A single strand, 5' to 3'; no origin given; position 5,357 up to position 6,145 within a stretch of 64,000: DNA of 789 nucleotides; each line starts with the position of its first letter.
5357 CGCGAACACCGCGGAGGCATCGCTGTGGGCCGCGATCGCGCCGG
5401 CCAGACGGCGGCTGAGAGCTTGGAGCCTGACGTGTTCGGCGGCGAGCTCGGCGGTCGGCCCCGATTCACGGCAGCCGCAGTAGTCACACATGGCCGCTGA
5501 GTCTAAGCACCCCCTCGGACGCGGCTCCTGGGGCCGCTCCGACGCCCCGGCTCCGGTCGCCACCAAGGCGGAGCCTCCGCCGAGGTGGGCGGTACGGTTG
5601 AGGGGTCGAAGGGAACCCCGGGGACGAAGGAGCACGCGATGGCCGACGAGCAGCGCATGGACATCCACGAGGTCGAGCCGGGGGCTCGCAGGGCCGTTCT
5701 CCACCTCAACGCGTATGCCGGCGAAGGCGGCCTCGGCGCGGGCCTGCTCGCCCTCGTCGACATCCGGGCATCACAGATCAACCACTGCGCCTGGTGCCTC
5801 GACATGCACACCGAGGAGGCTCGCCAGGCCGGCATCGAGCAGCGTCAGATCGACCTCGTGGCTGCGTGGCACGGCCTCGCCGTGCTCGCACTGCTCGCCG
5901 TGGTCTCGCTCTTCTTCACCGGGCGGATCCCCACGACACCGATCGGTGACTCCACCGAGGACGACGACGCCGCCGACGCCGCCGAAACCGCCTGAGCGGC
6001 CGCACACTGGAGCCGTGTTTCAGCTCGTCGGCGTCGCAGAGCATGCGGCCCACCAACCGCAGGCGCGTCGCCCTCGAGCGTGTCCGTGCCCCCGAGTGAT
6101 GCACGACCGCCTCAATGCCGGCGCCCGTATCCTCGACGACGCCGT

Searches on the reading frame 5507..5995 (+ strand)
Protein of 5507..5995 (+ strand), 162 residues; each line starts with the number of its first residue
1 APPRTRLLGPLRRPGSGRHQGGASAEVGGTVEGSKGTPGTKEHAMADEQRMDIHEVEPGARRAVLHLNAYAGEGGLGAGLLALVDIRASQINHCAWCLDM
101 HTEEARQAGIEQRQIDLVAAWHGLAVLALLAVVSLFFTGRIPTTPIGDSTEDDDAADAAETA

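Call 99: search_protein_families(library=pfam, proteins=[window:5507-5995:+], max_evalue=0.01)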
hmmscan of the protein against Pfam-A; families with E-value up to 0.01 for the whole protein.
window:5507-5995:+ (162 aa): 1 family
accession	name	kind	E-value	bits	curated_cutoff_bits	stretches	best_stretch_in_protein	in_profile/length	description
PF02627.25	CMD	-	4.2e-13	49.5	23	1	62-122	5-66/84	Carboxymuconolactone decarboxylase family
